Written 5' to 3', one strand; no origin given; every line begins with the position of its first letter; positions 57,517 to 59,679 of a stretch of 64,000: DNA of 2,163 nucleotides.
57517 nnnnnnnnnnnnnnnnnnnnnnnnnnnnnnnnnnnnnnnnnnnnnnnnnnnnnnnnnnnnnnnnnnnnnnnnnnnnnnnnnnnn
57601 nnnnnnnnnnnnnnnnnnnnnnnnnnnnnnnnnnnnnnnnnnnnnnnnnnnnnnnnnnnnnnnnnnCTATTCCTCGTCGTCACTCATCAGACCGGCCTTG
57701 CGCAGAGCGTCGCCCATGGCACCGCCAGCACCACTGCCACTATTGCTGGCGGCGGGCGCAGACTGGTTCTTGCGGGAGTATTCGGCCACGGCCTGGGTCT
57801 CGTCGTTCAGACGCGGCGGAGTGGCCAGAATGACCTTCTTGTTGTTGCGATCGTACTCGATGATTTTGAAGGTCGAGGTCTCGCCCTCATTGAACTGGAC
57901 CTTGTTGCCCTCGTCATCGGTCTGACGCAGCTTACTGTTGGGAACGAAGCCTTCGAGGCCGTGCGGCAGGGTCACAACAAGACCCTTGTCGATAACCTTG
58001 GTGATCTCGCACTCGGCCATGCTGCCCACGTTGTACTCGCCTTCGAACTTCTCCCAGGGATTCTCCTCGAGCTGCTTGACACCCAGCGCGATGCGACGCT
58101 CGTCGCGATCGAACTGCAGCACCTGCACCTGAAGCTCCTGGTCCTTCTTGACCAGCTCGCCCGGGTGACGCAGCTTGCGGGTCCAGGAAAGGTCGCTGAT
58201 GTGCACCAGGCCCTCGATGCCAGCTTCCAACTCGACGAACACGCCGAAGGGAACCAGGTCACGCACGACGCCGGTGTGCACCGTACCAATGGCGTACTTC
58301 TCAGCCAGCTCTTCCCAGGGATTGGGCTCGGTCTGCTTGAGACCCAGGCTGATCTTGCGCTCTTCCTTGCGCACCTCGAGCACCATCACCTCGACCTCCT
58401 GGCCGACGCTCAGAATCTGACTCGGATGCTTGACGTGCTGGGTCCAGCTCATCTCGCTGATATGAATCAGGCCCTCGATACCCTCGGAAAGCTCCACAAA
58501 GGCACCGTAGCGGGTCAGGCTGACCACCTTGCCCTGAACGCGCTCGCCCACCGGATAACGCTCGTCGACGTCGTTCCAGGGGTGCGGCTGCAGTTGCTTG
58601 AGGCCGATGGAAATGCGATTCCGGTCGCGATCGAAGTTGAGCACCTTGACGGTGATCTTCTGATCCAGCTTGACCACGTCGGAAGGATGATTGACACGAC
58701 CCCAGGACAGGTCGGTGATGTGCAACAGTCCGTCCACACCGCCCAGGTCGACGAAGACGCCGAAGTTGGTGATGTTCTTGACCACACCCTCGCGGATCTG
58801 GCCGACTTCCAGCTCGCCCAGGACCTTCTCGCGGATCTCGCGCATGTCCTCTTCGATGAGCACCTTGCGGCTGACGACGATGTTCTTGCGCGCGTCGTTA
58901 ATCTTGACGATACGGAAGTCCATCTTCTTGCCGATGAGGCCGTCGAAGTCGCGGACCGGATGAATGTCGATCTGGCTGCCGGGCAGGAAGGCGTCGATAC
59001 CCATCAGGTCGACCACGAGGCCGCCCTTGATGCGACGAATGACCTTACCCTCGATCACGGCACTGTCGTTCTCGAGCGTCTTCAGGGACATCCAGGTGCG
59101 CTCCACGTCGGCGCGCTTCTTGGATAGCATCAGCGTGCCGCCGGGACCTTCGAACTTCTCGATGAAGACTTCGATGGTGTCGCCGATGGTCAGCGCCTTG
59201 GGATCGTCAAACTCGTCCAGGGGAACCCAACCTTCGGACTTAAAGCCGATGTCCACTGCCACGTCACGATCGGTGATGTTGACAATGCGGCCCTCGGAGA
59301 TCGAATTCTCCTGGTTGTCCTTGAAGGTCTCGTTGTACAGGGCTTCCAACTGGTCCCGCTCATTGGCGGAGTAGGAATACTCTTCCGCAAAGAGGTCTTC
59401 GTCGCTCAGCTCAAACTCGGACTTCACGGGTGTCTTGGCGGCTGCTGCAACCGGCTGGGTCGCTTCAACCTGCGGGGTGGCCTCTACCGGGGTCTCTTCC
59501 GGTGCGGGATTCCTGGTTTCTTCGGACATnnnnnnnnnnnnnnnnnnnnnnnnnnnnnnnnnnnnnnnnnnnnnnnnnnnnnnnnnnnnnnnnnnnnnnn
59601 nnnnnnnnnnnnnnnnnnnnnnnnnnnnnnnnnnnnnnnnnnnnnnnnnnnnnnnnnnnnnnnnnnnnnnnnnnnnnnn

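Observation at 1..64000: Strong over-representation of the heptamer GTATCAC (extended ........), about 8-10-fold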

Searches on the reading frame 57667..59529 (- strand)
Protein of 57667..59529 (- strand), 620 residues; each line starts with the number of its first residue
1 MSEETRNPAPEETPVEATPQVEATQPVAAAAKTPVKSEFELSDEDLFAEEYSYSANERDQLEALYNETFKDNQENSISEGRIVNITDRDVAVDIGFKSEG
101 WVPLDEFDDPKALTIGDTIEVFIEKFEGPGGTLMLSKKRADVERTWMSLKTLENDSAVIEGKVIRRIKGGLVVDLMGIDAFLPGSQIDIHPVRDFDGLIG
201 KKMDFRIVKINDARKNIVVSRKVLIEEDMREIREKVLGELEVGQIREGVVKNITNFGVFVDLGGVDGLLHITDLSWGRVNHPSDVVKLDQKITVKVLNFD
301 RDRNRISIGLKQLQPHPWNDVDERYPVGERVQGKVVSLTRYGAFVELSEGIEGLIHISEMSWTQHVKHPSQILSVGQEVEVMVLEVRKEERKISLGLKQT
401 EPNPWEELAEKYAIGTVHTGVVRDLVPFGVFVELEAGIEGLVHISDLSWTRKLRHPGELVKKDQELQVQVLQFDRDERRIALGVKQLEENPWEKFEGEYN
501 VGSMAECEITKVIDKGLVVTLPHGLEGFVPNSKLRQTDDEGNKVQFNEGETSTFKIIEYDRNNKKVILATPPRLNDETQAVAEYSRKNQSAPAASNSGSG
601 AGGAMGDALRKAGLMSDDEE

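Call 8: search_protein_families(library=pfam, proteins=[window:57667-59529:-])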
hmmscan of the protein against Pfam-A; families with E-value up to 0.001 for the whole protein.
window:57667-59529:- (620 aa): 6 families
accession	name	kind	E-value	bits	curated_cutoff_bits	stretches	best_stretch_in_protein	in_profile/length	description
PF00575.29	S1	-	1e-90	298.6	22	6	326-398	3-74/74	S1 RNA binding domain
PF23459.1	S1_RRP5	-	4.3e-27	94.9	27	2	328-394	4-71/72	RRP5 S1 domain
PF13509.12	S1_2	-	2.1e-13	50.6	21.8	0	78-123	5-48/61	S1 domain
PF21710.3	Spt6_S1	-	4.2e-11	43.4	27.5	0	338-399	27-88/91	Spt6, S1/OB domain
PF17092.11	PCB_OB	-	1.3e-08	36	27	0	395-464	10-81/111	Penicillin-binding protein OB-like domain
PF17215.9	Rrp44_S1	-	0.00033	21.1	23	0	506-550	4-48/89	S1 domain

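Call 12: find_homologous_proteins(query=window:57667-59529:-)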
Query window:57667-59529:- (620 aa): 8000 proteins with E <= 0.001 among 8000 candidates; the best 120 are listed.
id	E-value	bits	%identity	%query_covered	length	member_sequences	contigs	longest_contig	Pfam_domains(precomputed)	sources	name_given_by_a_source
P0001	0.0e+0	1263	91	100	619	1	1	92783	PF17092.12,PF00575.30,PF23459.2,PF13509.13,PF21710.4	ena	-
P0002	0.0e+0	1075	84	93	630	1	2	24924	PF17092.12,PF00575.30,PF23459.2,PF13509.13,PF21710.4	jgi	jgi:small subunit ribosomal protein S1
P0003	0.0e+0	1043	79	93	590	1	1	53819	PF17092.12,PF00575.30,PF23459.2,PF13509.13,PF21710.4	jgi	jgi:small subunit ribosomal protein S1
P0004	0.0e+0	1032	79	93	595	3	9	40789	PF17092.12,PF00575.30,PF23459.2,PF13509.13,PF21710.4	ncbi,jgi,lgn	jgi:small subunit ribosomal protein S1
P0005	0.0e+0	1018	79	93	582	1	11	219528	PF17092.12,PF00575.30,PF23459.2,PF13509.13,PF21710.4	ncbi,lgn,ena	-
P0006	0.0e+0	1018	78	93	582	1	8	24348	PF17092.12,PF00575.30,PF23459.2,PF13509.13,PF21710.4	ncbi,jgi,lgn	jgi:small subunit ribosomal protein S1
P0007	0.0e+0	1018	78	93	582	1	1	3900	PF17092.12,PF00575.30,PF23459.2,PF13509.13,PF21710.4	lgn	-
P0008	0.0e+0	1016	79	93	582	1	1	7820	PF17092.12,PF00575.30,PF23459.2,PF13509.13,PF21710.4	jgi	-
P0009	0.0e+0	1016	79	93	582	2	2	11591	PF17092.12,PF00575.30,PF23459.2,PF13509.13,PF21710.4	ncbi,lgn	-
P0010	0.0e+0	1013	78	93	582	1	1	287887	PF17092.12,PF00575.30,PF23459.2,PF13509.13,PF21710.4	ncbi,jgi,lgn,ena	ncbi:MAG: 30S ribosomal protein S1 [Candidatus Delongbacteria bacterium]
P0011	0.0e+0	1012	78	94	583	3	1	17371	PF17092.12,PF00575.30,PF23459.2,PF13509.13,PF21710.4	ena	-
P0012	0.0e+0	1011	78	94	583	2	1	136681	PF17092.12,PF00575.30,PF23459.2,PF13509.13,PF21710.4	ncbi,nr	ncbi:MAG: 30S ribosomal protein S1 [bacterium]|nr:30S ribosomal protein S1 [bacterium]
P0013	2.7e-296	1002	77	94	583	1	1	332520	PF17092.12,PF00575.30,PF23459.2,PF13509.13,PF21710.4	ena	-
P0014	1.8e-295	999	99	74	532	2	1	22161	PF17092.12,PF00575.30,PF23459.2,PF13509.13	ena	-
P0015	2.0e-295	999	77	93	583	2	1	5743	PF17092.12,PF00575.30,PF23459.2,PF13509.13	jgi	jgi:small subunit ribosomal protein S1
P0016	4.3e-294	995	74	97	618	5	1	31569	PF17092.12,PF00575.30,PF23459.2,PF13509.13,PF21710.4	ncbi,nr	ncbi:MAG: 30S ribosomal protein S1 [Candidatus Cloacimonetes bacterium]|nr:30S ribosomal protein S1 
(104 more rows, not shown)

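Call 13: find_encoding_contigs(protein=P0014, flank=10000, max_places=3)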
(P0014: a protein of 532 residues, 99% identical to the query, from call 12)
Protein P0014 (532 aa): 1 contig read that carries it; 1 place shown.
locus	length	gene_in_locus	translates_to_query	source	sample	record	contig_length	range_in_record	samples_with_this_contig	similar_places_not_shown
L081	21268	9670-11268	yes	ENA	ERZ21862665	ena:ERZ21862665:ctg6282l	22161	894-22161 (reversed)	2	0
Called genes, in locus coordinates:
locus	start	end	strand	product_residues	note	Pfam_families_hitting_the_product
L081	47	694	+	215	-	PF01553:Acyltransferase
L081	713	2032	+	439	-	PF00155:Aminotran_1_2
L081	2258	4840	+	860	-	PF01839:FG-GAP (faint), PF12256:TcdB_toxin_midN (faint), PF13517:FG-GAP_3, PF18962:Por_Secre_tail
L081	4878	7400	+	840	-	PF12256:TcdB_toxin_midN (faint), PF01839:FG-GAP (faint), PF13517:FG-GAP_3, PF18962:Por_Secre_tail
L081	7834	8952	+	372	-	PF00932:LTD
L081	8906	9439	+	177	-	PF18962:Por_Secre_tail, PF13860:FlgD_ig (weak)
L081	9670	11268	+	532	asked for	PF17092:PCB_OB (faint), PF13509:S1_2 (faint), PF00575:S1, PF23459:S1_RRP5 (weak), PF00575:S1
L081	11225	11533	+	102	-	PF00575:S1 (weak)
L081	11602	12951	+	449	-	PF00919:UPF0004, PF04055:Radical_SAM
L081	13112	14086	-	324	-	PF01555:N6_N4_Mtase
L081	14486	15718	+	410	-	PF03781:FGE-sulfatase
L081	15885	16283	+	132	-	-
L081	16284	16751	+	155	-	PF03781:FGE-sulfatase (faint)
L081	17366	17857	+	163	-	-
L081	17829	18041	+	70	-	PF18962:Por_Secre_tail (weak)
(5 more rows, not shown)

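Call 14: find_encoding_contigs(protein=P0001, flank=10000, max_places=3)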
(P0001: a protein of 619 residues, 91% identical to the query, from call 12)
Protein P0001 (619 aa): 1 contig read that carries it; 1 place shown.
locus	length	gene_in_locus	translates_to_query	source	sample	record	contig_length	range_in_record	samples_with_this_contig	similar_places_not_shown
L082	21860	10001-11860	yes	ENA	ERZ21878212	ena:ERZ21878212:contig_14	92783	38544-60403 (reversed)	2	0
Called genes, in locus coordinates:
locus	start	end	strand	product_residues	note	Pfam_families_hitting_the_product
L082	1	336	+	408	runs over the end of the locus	PF03773:ArsP_1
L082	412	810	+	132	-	-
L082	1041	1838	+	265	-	-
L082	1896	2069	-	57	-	-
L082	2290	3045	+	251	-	PF02616:SMC_ScpA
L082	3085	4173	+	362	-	PF04079:SMC_ScpB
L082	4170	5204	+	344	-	PF01479:S4, PF00849:PseudoU_synth_2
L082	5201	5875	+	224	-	PF13189:Cytidylate_kin2 (faint), PF02224:Cytidylate_kin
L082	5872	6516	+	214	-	PF01553:Acyltransferase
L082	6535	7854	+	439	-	PF00155:Aminotran_1_2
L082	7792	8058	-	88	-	-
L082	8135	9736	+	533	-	PF00932:LTD, PF18962:Por_Secre_tail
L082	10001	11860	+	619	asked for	PF17092:PCB_OB (faint), PF13509:S1_2 (faint), PF00575:S1, PF00575:S1, PF23459:S1_RRP5 (weak), PF00575:S1, PF23459:S1_RRP5 (weak), PF00575:S1 (weak), +1 more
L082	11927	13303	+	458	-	PF00919:UPF0004, PF04055:Radical_SAM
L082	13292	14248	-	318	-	PF01555:N6_N4_Mtase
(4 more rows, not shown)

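Call 15: find_encoding_contigs(protein=P0010, flank=10000, max_places=3)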
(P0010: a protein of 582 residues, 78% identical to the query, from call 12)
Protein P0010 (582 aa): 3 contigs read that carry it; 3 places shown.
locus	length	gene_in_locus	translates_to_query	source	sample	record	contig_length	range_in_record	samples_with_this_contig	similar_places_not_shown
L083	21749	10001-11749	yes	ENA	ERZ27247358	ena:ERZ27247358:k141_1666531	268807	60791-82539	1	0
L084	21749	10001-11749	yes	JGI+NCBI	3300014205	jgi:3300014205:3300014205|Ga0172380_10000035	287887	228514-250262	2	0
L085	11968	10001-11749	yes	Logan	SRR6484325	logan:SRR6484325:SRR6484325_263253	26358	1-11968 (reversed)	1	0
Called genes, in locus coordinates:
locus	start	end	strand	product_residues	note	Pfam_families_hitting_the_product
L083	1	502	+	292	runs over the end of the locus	PF13646:HEAT_2 (weak)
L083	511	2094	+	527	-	-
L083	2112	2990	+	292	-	-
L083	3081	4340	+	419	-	PF03773:ArsP_1, PF00403:HMA (weak)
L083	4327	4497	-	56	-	-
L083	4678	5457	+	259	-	PF02616:SMC_ScpA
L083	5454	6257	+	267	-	PF04079:SMC_ScpB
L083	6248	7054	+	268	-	PF01479:S4, PF00849:PseudoU_synth_2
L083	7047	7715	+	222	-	PF02224:Cytidylate_kin, PF13189:Cytidylate_kin2 (faint)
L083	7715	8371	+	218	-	PF01553:Acyltransferase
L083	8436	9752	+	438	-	PF00155:Aminotran_1_2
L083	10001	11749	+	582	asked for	PF17092:PCB_OB (faint), PF00575:S1 (weak), PF13509:S1_2 (faint), PF00575:S1, PF23459:S1_RRP5 (weak), PF00575:S1, PF23459:S1_RRP5 (weak), PF00575:S1, +1 more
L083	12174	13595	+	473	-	PF00919:UPF0004, PF04055:Radical_SAM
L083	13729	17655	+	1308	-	PF20773:InhA-like_MAM (weak)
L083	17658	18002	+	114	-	PF01035:DNA_binding_1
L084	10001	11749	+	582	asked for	PF17092:PCB_OB (faint), PF00575:S1 (weak), PF13509:S1_2 (faint), PF00575:S1, PF23459:S1_RRP5 (weak), PF00575:S1, PF23459:S1_RRP5 (weak), PF00575:S1, +1 more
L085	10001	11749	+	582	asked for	PF17092:PCB_OB (faint), PF00575:S1 (weak), PF13509:S1_2 (faint), PF00575:S1, PF23459:S1_RRP5 (weak), PF00575:S1, PF23459:S1_RRP5 (weak), PF00575:S1, +1 more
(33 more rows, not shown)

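Call 18: find_encoding_contigs(protein=P0002, flank=10000, max_places=2)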
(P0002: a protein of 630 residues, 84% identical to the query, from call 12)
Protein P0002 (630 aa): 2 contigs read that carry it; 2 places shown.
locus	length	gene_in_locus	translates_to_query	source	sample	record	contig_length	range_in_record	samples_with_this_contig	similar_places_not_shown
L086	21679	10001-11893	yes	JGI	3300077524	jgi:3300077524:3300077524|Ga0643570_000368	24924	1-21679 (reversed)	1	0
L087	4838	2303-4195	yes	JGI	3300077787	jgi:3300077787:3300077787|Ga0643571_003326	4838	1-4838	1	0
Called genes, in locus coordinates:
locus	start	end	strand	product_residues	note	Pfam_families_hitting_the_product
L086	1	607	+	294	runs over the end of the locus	PF02985:HEAT (faint), PF13646:HEAT_2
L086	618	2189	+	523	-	-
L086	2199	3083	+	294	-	-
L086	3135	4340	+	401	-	PF03773:ArsP_1, PF00403:HMA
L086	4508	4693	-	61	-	-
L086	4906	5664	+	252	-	PF02616:SMC_ScpA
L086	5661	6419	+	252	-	PF04079:SMC_ScpB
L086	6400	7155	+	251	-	PF01479:S4, PF00849:PseudoU_synth_2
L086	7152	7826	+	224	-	PF02224:Cytidylate_kin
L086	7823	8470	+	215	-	PF01553:Acyltransferase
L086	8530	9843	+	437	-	PF00155:Aminotran_1_2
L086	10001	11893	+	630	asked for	PF13509:S1_2 (faint), PF17092:PCB_OB (faint), PF00575:S1, PF21710:Spt6_S1 (faint), PF00575:S1, PF23459:S1_RRP5 (weak), PF00575:S1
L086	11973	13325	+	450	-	PF00919:UPF0004, PF04055:Radical_SAM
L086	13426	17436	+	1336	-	PF20773:InhA-like_MAM (faint)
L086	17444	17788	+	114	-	PF01035:DNA_binding_1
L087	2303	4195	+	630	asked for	PF13509:S1_2 (faint), PF17092:PCB_OB (faint), PF00575:S1, PF21710:Spt6_S1 (faint), PF00575:S1, PF23459:S1_RRP5 (weak), PF00575:S1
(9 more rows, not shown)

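Call 19: find_encoding_contigs(protein=P0003, flank=10000, max_places=2)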
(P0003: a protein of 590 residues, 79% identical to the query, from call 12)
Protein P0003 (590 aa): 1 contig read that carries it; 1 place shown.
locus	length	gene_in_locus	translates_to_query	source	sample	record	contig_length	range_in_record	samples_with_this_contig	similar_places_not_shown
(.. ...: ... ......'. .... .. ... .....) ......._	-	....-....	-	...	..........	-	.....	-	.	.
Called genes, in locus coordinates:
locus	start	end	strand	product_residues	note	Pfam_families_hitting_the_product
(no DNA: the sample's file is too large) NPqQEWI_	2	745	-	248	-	?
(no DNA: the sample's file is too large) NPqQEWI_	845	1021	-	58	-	-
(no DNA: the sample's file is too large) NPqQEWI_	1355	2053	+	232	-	PF02616:SMC_ScpA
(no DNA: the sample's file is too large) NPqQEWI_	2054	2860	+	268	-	PF04079:SMC_ScpB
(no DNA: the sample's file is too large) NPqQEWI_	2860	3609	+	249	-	PF01479:S4, PF00849:PseudoU_synth_2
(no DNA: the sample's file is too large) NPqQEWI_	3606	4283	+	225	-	PF02224:Cytidylate_kin, PF13189:Cytidylate_kin2 (faint)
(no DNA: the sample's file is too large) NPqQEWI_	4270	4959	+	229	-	PF01553:Acyltransferase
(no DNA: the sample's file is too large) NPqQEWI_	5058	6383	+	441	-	PF00155:Aminotran_1_2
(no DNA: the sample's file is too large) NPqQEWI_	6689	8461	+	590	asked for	PF17092:PCB_OB (faint), PF13509:S1_2 (faint), PF21710:Spt6_S1 (faint), PF00575:S1, PF23459:S1_RRP5 (weak), PF00575:S1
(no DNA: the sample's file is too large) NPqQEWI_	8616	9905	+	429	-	PF00919:UPF0004, PF04055:Radical_SAM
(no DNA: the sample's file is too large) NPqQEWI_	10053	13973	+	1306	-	PF20773:InhA-like_MAM (weak), PF18962:Por_Secre_tail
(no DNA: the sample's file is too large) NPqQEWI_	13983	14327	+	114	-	PF01035:DNA_binding_1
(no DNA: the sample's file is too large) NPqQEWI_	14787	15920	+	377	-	PF01702:TGT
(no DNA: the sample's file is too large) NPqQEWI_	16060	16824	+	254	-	PF01012:ETF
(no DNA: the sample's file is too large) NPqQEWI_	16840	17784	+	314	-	PF01012:ETF, PF00766:ETF_alpha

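Call 20: find_encoding_contigs(protein=P0005, flank=10000, max_places=2)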
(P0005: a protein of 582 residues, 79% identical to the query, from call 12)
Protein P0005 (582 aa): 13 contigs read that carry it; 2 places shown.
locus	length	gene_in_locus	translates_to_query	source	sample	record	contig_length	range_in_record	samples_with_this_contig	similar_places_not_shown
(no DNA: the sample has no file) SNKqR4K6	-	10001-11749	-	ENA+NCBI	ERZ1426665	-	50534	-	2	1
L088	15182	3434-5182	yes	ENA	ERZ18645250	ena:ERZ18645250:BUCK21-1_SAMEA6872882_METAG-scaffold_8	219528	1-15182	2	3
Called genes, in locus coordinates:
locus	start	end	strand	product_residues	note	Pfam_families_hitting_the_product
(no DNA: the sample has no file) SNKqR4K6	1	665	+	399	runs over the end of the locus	PF01264:Chorismate_synt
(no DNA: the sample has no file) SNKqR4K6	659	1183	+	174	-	PF01202:SKI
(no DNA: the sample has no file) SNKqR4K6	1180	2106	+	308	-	PF01063:Aminotran_4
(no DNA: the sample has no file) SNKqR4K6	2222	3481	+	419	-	PF03773:ArsP_1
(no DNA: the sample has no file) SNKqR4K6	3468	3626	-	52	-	-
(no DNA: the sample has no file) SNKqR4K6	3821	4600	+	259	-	PF02616:SMC_ScpA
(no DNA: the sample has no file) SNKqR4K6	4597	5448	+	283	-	PF04079:SMC_ScpB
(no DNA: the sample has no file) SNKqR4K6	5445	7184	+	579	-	-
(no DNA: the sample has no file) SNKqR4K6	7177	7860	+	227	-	PF02224:Cytidylate_kin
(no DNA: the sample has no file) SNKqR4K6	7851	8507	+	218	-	PF01553:Acyltransferase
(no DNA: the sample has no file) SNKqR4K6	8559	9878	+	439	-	PF00155:Aminotran_1_2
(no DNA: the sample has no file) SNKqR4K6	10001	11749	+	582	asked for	PF17092:PCB_OB (faint), PF00575:S1 (weak), PF13509:S1_2 (faint), PF00575:S1, PF23459:S1_RRP5 (weak), PF00575:S1, PF23459:S1_RRP5 (weak), PF00575:S1, +1 more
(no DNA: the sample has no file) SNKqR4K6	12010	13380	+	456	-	PF00919:UPF0004, PF04055:Radical_SAM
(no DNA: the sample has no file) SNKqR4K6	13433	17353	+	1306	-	PF20773:InhA-like_MAM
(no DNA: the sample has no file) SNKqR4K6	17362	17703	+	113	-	PF01035:DNA_binding_1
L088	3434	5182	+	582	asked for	PF17092:PCB_OB (faint), PF00575:S1 (weak), PF13509:S1_2 (faint), PF00575:S1, PF23459:S1_RRP5 (weak), PF00575:S1, PF23459:S1_RRP5 (weak), PF00575:S1, +1 more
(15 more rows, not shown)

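Call 21: find_encoding_contigs(protein=P0016, flank=10000, max_places=2)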
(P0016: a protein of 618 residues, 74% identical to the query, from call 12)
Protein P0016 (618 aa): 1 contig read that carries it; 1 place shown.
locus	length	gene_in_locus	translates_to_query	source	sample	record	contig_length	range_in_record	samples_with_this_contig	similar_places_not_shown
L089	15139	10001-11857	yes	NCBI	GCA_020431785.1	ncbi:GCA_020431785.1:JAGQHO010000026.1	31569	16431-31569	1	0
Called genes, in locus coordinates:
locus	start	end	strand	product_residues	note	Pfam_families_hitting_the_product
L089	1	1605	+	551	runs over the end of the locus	PF01103:Omp85 (faint)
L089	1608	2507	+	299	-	PF17115:Toast_rack_N (faint)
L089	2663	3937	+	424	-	PF03773:ArsP_1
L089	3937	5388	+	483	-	PF18962:Por_Secre_tail (weak)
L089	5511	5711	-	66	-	-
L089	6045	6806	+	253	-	PF02616:SMC_ScpA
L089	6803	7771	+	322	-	PF04079:SMC_ScpB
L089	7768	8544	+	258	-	PF01479:S4, PF00849:PseudoU_synth_2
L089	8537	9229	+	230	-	PF13189:Cytidylate_kin2 (weak), PF02224:Cytidylate_kin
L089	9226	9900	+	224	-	PF01553:Acyltransferase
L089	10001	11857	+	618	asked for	PF17092:PCB_OB (faint), PF21710:Spt6_S1 (faint), PF00575:S1 (weak), PF13509:S1_2 (faint), PF00575:S1, PF23459:S1_RRP5, PF00575:S1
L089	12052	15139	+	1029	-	?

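Call 47: find_related_loci(query=window:57667-59529:-, collection=metagenome_contigs, flank=10000)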
Query window:57667-59529:- (620 aa) in metagenome_contigs; peptide patterns used: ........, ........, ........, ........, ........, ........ (x = any residue, [..] = any of these).
199 stretches matched a pattern; 37 encode a relative of the query (tblastn E <= 1e-3); 37 distinct loci.
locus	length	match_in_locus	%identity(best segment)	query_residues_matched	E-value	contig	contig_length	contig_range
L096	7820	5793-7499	79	43-619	0e+0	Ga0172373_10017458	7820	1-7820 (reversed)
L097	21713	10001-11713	78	41-619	0e+0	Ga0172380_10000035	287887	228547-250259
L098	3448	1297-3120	73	5-617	0e+0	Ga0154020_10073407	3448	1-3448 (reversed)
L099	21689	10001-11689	51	11-569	0e+0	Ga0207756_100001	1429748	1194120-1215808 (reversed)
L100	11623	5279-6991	51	40-605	0e+0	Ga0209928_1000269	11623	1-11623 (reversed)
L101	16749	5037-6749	51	40-605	0e+0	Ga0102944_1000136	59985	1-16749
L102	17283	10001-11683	51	46-605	0e+0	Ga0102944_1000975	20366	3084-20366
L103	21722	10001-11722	50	46-619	0e+0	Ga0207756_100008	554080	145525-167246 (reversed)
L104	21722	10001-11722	50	46-619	0e+0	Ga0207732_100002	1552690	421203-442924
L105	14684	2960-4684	50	46-619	0e+0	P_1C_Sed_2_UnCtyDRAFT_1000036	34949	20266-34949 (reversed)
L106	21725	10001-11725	50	46-620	0e+0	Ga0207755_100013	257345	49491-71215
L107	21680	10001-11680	51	46-605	0e+0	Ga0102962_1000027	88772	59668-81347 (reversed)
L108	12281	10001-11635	40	65-592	7e-129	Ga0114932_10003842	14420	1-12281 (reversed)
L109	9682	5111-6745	39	65-591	7e-126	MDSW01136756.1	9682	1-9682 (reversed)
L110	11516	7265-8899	39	65-591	5e-126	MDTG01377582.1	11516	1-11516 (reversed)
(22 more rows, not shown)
